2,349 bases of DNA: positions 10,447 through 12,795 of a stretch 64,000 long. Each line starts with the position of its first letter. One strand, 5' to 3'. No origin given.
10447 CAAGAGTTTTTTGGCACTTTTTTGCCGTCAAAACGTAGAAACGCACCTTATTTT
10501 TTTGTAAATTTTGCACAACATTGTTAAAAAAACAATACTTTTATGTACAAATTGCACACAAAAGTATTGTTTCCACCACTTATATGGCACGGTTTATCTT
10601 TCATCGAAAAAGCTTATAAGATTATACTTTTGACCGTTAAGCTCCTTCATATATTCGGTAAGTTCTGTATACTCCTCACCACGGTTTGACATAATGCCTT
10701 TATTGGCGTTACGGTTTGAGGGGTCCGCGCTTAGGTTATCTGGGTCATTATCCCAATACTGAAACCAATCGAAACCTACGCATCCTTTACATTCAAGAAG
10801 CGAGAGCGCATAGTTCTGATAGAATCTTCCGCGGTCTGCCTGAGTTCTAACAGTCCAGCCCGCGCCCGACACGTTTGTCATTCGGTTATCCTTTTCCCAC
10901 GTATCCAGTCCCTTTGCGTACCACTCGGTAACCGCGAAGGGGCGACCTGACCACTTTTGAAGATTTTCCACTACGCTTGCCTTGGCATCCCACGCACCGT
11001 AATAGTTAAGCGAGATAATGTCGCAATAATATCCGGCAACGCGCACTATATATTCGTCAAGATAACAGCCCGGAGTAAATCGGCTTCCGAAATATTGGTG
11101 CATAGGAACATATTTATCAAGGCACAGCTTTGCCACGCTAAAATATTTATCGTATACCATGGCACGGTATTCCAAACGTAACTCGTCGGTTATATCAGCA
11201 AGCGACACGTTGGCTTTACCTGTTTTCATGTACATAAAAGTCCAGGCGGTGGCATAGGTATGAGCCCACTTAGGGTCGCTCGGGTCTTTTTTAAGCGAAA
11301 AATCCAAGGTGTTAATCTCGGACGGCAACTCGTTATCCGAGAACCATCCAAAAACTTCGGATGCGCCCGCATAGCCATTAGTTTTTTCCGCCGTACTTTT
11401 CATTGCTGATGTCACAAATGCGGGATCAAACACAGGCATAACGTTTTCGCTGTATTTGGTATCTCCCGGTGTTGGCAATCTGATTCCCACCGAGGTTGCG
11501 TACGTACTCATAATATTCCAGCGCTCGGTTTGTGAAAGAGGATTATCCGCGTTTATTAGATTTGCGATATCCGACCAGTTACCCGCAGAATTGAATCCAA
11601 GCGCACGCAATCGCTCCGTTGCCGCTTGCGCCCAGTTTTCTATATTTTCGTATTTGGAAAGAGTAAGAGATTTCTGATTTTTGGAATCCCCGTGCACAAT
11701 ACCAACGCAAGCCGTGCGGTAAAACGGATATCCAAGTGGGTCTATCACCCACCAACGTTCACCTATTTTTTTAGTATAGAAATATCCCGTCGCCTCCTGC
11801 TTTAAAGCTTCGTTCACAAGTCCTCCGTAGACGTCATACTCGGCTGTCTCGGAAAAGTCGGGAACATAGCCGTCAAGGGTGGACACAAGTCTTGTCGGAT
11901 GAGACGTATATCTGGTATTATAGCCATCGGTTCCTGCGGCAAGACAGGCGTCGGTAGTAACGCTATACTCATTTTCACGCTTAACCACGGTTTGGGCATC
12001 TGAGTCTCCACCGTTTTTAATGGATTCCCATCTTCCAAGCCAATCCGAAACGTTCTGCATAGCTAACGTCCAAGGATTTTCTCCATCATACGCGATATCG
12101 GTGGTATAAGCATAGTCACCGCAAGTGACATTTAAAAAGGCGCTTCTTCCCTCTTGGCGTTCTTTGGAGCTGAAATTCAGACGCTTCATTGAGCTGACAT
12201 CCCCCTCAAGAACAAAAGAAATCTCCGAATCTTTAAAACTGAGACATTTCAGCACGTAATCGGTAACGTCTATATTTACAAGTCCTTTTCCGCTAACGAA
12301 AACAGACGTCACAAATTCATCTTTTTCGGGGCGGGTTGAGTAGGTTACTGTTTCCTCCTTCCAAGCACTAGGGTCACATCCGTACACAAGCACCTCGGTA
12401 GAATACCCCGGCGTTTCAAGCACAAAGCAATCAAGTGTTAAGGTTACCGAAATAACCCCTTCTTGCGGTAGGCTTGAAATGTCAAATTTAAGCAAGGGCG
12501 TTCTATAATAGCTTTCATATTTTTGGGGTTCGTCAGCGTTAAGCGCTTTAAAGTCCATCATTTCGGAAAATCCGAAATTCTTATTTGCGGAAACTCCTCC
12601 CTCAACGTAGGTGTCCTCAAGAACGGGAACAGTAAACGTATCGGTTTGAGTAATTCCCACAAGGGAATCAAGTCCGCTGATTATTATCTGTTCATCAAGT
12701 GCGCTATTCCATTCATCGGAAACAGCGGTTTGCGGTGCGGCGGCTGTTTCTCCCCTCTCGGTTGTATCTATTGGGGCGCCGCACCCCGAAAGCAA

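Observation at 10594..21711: Four tandem paralogous lipoproteins: DNRLRE/CBM96-like modules fused to an unassigned clan GH-A-like catalytic domain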

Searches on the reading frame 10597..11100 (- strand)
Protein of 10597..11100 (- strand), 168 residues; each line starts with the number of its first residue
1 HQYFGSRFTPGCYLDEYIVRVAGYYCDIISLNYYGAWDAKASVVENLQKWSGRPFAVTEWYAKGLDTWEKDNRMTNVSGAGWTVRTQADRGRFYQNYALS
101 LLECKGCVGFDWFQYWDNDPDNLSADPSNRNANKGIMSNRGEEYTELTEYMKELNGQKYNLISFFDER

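Call 91: search_solved_structures(query=window:10597-11100:-, max_evalue=0.001, show_alignments=5)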
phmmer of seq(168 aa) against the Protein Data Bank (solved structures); distinct sequences matched with E-value up to 0.001: 5.
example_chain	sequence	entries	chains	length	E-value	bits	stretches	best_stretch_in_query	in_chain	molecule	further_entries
5t3b_A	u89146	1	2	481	1.1e-30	109.9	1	3-167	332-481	Glycoside Hydrolase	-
4bq4_A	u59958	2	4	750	4.6e-08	36.3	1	1-159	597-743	B-AGARASE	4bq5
4bq2_A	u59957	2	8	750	4.6e-08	36.2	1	1-159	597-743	B-AGARASE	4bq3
6xj9_A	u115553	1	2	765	8.7e-06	28.8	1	1-159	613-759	Agarase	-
5z6p_A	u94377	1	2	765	0.00026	24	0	1-159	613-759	B-agarase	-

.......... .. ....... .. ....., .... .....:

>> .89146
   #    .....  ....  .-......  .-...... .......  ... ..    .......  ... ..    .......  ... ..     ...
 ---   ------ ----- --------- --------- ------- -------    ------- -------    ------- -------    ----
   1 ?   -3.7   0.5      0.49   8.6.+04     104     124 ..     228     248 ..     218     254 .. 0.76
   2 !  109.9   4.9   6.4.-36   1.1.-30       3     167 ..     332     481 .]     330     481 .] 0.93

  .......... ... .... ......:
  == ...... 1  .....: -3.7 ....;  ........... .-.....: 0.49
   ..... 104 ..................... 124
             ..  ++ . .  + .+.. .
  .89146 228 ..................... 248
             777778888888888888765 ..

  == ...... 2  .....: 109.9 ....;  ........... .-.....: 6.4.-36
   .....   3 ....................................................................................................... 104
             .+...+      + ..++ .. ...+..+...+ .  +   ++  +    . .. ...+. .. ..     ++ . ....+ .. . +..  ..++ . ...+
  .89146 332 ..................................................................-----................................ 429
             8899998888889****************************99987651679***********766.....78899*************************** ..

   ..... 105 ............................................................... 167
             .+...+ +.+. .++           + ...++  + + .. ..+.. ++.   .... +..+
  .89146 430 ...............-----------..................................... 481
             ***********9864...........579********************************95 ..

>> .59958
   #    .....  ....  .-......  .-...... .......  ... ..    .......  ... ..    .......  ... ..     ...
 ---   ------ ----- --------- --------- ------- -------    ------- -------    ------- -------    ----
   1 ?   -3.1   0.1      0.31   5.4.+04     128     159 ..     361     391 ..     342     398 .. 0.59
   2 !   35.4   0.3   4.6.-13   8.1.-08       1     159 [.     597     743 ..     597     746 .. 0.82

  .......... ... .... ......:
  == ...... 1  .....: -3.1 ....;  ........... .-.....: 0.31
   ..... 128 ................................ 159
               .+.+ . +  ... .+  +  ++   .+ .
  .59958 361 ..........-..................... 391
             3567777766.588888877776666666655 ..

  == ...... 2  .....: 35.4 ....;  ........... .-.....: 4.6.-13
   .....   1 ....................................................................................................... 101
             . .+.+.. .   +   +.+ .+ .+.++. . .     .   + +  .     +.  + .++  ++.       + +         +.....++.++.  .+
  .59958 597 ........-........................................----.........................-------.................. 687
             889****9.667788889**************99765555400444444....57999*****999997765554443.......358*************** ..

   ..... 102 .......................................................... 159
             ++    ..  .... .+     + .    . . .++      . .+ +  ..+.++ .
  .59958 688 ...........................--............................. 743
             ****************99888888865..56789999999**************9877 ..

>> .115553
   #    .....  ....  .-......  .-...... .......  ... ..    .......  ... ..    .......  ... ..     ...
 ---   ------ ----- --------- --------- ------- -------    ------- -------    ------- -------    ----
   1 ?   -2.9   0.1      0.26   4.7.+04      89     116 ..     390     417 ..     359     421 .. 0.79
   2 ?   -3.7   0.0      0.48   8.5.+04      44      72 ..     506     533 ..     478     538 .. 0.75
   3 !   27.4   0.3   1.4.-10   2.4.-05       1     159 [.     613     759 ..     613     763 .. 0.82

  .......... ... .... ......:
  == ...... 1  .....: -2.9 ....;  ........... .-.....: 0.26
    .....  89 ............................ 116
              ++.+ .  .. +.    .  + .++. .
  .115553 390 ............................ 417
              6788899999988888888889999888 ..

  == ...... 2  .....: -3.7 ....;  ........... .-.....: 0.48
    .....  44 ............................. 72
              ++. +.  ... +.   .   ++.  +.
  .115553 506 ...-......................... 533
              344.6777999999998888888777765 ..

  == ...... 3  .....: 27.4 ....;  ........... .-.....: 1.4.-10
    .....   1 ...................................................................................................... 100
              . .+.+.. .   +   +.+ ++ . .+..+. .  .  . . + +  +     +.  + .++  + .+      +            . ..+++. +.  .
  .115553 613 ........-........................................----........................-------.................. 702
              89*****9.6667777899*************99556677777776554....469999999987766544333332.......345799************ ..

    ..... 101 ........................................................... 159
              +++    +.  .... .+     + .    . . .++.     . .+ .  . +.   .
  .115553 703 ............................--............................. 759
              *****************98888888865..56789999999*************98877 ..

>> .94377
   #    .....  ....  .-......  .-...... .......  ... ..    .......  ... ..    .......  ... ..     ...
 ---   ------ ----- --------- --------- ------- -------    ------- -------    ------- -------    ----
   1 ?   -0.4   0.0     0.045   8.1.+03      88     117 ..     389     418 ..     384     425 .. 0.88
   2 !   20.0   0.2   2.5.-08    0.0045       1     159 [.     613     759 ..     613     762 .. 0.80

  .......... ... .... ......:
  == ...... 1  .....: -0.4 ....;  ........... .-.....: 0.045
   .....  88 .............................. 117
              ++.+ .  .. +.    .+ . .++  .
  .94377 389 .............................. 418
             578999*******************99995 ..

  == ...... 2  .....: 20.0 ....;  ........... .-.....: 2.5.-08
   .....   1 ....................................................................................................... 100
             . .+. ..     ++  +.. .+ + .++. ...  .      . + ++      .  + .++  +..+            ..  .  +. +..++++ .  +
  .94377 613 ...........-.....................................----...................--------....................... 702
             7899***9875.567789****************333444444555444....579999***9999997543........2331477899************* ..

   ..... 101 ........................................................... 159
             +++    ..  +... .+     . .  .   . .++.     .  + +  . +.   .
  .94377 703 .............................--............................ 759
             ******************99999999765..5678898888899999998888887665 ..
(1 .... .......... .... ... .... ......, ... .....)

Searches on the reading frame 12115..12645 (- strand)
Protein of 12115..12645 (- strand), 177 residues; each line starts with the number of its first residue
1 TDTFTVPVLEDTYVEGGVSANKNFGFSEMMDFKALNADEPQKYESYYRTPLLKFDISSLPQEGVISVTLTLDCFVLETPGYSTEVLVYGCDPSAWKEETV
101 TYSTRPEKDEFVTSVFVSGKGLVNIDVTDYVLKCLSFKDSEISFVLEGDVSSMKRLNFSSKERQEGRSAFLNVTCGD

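Call 57: search_solved_structures(query=window:12115-12645:-, max_evalue=10, show_alignments=3)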
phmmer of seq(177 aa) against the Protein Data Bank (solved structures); distinct sequences matched with E-value up to 10: 1.
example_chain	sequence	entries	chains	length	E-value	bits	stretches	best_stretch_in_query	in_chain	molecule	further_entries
8wab_A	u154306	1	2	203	0.0014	21.6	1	6-133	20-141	DNRLRE domain-containing protein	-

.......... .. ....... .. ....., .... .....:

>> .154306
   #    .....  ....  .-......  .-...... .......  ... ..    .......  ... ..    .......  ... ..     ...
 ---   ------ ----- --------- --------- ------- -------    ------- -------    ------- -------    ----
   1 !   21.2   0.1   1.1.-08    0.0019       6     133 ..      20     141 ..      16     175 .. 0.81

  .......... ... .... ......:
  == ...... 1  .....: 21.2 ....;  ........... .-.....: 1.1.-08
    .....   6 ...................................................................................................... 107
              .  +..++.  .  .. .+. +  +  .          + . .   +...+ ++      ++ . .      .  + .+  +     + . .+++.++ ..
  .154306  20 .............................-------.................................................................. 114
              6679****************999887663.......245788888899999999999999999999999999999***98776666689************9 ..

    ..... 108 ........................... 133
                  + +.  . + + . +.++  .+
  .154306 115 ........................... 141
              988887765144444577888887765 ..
